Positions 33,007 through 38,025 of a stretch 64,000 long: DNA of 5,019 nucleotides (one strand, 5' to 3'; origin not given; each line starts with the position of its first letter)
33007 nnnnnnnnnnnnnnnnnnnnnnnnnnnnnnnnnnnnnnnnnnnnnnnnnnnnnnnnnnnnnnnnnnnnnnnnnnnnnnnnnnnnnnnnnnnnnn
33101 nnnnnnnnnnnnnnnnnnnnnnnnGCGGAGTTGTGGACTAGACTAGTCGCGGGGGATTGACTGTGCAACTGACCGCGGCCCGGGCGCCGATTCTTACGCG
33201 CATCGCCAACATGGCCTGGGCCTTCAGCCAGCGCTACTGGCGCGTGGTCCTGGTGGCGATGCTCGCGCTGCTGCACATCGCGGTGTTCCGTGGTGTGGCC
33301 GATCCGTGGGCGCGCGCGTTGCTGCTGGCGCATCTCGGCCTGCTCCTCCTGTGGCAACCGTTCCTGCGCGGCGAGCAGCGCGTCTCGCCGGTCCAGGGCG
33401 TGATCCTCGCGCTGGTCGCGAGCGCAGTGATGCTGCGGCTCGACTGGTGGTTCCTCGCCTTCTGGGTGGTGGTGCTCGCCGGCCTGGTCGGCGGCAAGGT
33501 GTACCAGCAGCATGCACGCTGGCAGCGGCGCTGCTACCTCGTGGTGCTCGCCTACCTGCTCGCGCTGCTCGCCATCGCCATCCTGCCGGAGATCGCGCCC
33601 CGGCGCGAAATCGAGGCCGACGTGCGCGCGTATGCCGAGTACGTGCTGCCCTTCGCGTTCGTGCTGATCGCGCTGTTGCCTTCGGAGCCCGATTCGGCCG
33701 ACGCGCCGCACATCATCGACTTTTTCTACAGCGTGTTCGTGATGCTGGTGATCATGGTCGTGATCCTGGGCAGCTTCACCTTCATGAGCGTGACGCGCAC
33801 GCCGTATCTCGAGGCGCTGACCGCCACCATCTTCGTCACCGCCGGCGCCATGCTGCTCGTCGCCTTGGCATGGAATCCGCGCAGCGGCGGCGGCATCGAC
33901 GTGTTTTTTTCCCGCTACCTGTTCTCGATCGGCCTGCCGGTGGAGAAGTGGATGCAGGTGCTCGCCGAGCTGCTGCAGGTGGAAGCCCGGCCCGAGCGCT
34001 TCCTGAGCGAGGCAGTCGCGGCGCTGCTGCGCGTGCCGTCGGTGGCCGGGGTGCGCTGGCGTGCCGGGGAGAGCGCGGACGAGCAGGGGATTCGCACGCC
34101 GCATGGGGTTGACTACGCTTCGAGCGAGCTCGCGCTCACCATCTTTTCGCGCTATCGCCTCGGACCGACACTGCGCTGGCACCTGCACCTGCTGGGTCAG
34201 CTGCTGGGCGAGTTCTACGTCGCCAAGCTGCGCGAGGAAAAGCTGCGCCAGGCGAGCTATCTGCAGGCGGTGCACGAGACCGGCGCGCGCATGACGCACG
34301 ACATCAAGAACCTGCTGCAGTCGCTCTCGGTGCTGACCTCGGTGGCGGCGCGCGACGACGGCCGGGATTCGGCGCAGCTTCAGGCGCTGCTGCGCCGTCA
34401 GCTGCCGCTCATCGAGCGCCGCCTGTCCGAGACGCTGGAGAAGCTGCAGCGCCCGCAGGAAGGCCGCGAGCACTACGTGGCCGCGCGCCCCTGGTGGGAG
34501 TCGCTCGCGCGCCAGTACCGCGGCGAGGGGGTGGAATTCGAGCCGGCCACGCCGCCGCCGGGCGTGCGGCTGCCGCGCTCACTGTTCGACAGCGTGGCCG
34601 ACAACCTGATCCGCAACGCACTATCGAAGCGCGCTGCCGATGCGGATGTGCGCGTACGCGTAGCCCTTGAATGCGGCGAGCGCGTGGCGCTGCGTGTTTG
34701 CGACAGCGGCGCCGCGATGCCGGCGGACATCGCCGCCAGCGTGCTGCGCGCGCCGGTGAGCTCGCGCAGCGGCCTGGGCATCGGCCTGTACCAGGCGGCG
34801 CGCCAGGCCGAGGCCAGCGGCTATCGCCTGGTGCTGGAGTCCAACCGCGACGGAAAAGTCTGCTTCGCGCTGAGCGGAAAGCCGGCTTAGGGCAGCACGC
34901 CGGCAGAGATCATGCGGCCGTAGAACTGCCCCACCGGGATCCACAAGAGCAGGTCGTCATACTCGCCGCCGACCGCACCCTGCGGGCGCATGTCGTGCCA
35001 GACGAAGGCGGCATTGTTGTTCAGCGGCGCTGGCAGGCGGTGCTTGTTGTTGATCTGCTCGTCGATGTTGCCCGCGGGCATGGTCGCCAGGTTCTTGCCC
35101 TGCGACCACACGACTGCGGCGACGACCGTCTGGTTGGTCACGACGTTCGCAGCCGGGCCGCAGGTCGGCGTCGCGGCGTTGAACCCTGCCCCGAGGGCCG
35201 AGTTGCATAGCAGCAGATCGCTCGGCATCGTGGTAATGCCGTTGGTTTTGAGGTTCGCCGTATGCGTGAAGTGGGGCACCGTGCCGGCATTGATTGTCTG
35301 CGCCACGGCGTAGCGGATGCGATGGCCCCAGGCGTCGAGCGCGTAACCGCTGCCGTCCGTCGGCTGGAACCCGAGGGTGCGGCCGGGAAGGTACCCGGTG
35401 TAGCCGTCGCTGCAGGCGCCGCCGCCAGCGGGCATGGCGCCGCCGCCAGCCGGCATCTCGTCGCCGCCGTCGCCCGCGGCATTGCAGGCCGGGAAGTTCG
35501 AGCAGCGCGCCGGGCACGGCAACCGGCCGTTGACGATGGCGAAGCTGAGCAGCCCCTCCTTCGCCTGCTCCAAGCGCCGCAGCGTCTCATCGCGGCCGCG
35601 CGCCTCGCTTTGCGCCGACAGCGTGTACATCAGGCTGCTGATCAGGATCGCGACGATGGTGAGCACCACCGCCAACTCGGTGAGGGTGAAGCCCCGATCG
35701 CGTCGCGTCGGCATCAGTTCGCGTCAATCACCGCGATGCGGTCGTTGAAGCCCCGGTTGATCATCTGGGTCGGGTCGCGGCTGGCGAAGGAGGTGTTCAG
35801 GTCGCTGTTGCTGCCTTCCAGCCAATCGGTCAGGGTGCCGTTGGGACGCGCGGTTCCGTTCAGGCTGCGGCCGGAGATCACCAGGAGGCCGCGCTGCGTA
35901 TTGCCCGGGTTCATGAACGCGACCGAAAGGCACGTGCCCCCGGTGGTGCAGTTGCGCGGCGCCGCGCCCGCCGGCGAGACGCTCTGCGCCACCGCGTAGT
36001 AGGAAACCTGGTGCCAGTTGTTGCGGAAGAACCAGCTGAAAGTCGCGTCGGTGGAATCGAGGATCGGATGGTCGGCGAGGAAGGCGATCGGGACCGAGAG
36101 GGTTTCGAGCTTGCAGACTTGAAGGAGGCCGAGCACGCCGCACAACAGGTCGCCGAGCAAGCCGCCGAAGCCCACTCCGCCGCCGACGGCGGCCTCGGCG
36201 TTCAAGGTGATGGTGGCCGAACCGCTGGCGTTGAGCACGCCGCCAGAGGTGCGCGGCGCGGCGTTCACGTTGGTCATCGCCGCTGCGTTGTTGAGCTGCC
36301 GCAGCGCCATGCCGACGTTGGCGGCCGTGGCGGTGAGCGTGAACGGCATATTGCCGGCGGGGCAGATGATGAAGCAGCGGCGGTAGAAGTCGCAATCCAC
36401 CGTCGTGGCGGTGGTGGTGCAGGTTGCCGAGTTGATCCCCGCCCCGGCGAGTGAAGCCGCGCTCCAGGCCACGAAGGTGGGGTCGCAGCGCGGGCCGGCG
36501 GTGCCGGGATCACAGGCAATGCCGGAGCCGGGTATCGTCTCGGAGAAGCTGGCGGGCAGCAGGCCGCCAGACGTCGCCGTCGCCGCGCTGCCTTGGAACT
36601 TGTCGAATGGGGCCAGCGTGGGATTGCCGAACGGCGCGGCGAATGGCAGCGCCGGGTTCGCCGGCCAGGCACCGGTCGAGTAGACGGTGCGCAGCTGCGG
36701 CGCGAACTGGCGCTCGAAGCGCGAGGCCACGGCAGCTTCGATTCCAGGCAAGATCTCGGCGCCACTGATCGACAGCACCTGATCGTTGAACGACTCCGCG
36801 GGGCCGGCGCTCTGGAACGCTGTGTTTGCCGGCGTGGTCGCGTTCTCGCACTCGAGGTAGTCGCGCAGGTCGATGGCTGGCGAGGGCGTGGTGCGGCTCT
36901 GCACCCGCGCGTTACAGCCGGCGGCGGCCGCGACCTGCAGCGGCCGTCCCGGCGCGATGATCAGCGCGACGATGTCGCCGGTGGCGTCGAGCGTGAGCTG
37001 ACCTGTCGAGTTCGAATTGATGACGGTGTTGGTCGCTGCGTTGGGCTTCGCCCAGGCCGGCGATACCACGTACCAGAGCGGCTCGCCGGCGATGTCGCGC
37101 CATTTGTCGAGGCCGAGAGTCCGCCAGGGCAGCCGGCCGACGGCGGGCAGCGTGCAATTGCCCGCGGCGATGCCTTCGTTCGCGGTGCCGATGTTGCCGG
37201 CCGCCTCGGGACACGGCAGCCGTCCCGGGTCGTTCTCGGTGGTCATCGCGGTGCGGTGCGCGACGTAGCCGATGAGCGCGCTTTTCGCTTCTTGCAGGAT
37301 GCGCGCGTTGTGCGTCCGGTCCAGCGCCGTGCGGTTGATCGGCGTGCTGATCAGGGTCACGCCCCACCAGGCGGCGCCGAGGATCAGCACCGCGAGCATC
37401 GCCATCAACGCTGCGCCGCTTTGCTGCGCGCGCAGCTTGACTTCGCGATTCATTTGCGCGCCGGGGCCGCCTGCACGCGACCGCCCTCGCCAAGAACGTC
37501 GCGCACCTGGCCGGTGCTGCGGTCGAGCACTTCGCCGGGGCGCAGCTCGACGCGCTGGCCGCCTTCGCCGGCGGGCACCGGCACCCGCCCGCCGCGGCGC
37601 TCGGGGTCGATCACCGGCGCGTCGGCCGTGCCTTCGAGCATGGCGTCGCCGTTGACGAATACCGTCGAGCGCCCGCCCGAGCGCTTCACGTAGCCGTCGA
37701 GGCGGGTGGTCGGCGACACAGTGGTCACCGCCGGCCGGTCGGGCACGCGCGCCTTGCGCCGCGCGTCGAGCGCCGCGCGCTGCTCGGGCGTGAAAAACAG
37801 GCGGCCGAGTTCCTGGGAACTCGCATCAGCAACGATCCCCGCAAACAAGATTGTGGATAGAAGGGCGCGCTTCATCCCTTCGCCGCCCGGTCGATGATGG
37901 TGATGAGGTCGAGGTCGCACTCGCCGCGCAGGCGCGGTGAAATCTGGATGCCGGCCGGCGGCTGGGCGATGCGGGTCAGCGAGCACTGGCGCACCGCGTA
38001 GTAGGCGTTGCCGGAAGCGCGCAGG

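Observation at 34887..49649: Compact T2SS/MSHA-hybrid type IV filament locus with rearranged order and a minimal, atypical pilin set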

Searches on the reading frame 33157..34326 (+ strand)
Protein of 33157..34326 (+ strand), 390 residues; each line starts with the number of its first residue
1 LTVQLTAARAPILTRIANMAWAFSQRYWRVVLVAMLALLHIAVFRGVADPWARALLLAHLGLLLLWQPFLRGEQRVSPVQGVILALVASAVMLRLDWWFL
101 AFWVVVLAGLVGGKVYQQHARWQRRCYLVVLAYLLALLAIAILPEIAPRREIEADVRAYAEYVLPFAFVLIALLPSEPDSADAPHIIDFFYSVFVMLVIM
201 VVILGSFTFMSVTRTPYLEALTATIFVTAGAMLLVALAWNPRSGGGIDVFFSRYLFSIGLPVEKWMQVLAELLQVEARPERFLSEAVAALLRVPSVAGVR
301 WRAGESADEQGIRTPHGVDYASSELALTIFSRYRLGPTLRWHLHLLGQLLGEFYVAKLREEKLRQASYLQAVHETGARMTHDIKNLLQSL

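Call 49: search_protein_families(library=pfam, proteins=[window:33157-34326:+], max_evalue=10)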
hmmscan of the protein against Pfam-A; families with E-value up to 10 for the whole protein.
seq(390 aa): 3 families
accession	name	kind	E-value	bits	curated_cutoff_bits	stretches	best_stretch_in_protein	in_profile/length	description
PF00892.27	EamA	-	0.026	15.3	28.2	1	31-101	38-112/135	EamA-like transporter family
PF01080.22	Presenilin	-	2.3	7.3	34.3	1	80-145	106-171/408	Presenilin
PF13903.11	Claudin_2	-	9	6.5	29.1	1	186-242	87-144/192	PMP-22/EMP/MP20/Claudin tight junction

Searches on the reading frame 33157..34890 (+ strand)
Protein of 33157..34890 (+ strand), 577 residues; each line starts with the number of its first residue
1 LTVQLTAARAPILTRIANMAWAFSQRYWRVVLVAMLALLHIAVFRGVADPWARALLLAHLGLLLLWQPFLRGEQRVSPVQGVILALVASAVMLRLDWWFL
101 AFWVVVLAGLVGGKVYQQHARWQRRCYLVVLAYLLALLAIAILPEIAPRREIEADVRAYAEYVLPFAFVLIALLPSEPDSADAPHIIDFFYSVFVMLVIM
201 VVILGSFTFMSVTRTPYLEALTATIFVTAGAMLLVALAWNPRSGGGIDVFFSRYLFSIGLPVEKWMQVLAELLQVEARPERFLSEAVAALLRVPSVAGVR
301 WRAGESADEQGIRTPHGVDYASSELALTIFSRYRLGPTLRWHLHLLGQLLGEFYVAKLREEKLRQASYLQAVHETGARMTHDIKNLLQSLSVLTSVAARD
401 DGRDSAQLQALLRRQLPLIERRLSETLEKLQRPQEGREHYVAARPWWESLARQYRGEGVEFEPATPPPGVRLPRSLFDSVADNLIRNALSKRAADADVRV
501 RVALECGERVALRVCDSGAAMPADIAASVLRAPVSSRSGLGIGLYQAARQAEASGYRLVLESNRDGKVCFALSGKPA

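Call 5: search_protein_families(library=pfam, proteins=[window:33157-34890:+], max_evalue=0.001)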
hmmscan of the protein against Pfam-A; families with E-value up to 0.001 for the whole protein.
window:33157-34890:+ (577 aa): 1 family
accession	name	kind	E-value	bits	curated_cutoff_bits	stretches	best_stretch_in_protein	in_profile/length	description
PF02518.31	HATPase_c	-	2.5e-07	31.6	26.4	1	479-570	8-103/111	Histidine kinase-, DNA gyrase B-, and HSP90-like ATPase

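Call 8: search_protein_families(library=ncbifam, proteins=[window:33157-34890:+], max_evalue=0.001)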
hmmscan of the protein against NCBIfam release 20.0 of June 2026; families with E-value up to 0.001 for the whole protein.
window:33157-34890:+ (577 aa): 4 families
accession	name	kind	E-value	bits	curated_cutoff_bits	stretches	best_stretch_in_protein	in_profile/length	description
TIGR02916.1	PEP_his_kin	equivalog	4.3e-20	71.9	300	1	360-571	463-675/679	XrtA/PEP-CTERM system histidine kinase PrsK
NF041777.1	sens_FixL_Rhizob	equivalog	0.00012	20.9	850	1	478-573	380-478/485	sensor protein FixL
NF008298.1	PRK11086.1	subfamily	0.00012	20.6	520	1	480-570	427-519/529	DcuS/MalK family sensor histidine kinase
NF041841.1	his_kin_VxrA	equivalog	0.00032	19.2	750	1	480-545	385-445/480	sensor histidine kinase VxrA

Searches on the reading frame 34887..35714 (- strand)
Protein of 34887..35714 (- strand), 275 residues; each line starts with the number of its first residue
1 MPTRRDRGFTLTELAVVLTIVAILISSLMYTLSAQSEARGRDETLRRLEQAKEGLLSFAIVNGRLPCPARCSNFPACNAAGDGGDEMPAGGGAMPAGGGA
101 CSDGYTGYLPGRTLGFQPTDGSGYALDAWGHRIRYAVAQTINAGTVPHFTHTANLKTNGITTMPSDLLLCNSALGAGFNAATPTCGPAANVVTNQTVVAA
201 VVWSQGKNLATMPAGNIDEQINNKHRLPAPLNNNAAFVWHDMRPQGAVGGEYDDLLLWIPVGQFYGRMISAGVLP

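Call 3: search_protein_families(library=pfam, proteins=[window:34887-35714:-], max_evalue=0.01)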
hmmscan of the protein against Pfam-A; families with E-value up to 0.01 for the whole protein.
window:34887-35714:- (275 aa): 1 family
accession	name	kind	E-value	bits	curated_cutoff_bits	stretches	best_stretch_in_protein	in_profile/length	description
PF07963.17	N_methyl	-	7.1e-07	29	21.2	1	4-28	2-26/27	Prokaryotic N-terminal methylation motif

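Call 4: search_protein_families(library=ncbifam, proteins=[window:34887-35714:-], max_evalue=0.01)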
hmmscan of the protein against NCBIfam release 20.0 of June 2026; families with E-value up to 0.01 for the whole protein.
window:34887-35714:- (275 aa): 4 families
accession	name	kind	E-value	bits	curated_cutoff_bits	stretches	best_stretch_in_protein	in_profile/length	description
TIGR02532.1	IV_pilin_GFxxxE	domain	2.4e-06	27.2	16.3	1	7-26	2-21/24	prepilin-type N-terminal cleavage/methylation domain-containing protein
TIGR01708.2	typeII_sec_gspH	equivalog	2e-05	24.7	80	1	7-64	2-59/169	type II secretion system minor pseudopilin GspH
TIGR01710.1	typeII_sec_gspG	equivalog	0.00067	19.7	88.85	1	7-67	1-61/134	type II secretion system major pseudopilin GspG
NF007862.0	PRK10574.1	equivalog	0.0099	16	138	0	5-25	3-23/145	prepilin peptidase-dependent pilin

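Call 18: search_protein_families(library=pfam, proteins=[window:34887-35714:-], max_evalue=10)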
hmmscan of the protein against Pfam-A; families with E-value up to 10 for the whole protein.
window:34887-35714:- (275 aa): 2 families
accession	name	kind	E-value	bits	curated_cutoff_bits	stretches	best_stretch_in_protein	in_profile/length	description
PF07963.17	N_methyl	-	7.1e-07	29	21.2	1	4-28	2-26/27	Prokaryotic N-terminal methylation motif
PF09310.15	PD-C2-AF1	-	0.19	11.4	25.7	1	160-230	133-197/249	POU domain, class 2, associating factor 1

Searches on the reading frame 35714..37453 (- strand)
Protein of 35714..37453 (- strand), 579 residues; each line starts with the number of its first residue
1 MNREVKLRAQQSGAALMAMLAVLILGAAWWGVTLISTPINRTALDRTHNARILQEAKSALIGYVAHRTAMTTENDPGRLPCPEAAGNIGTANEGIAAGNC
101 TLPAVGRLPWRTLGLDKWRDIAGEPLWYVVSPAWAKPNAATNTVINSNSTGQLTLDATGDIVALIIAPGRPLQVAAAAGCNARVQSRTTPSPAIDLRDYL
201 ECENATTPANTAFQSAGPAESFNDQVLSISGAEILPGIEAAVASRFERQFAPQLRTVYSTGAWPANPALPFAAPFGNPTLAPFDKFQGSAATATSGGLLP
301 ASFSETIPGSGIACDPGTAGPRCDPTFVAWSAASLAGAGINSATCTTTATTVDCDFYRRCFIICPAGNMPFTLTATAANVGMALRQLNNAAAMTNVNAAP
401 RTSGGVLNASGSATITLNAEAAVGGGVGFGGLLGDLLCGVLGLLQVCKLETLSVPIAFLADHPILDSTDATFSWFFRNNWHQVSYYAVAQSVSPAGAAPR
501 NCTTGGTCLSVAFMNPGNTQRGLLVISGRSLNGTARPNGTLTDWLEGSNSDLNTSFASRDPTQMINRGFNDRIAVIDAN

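Call 3: search_protein_families(library=pfam, proteins=[window:35714-37453:-], max_evalue=0.01)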
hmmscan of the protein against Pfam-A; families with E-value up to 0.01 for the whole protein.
window:35714-37453:- (579 aa): 0 families

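Call 4: search_protein_families(library=ncbifam, proteins=[window:35714-37453:-], max_evalue=0.01)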
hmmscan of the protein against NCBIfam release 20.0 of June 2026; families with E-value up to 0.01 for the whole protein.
window:35714-37453:- (579 aa): 0 families

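Call 18: search_protein_families(library=pfam, proteins=[window:35714-37453:-], max_evalue=10)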
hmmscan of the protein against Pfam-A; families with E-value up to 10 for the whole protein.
window:35714-37453:- (579 aa): 0 families

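Call 27: find_homologous_proteins(query=window:35714-37453:-, max_evalue=0.001)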
Query window:35714-37453:- (579 aa): 1322 proteins with E <= 0.001 among 8000 candidates; the best 120 are listed.
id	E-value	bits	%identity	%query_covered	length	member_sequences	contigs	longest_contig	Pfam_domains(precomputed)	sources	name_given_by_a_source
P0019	0.0e+0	1295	100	100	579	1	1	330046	-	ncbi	-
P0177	8.1e-291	984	79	98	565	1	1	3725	-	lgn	-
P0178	5.7e-290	981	78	99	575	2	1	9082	-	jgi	jgi:hypothetical protein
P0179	4.1e-288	975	77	99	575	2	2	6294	-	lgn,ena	-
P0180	6.5e-287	971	77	99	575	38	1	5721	-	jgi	jgi:hypothetical protein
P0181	4.3e-285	965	76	98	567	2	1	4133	-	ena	-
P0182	2.4e-283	959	76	98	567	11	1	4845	-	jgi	jgi:hypothetical protein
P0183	3.5e-283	958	77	98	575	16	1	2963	-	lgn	-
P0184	1.8e-281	953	75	99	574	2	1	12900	-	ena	-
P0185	1.9e-281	953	77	97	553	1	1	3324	-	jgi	-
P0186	1.4e-279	947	75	98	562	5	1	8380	-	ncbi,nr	ncbi:MAG TPA: hypothetical protein VFU24_06905 [Burkholderiales bacterium]|nr:hypothetical protein [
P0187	5.1e-277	938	74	99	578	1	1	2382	-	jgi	jgi:hypothetical protein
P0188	4.0e-274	929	73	99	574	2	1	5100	-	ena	-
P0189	8.5e-267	904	73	97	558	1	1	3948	-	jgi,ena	-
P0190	1.2e-266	904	73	97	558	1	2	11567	-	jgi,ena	-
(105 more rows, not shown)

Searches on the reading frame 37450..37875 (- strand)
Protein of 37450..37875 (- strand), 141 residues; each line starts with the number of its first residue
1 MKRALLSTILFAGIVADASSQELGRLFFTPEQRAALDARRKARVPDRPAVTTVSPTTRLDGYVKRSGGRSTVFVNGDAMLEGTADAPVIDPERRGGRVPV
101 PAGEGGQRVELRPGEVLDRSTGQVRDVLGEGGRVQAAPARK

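Call 18: search_protein_families(library=pfam, proteins=[window:37450-37875:-], max_evalue=10)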
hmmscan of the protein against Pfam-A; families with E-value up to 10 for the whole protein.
window:37450-37875:- (141 aa): 0 families
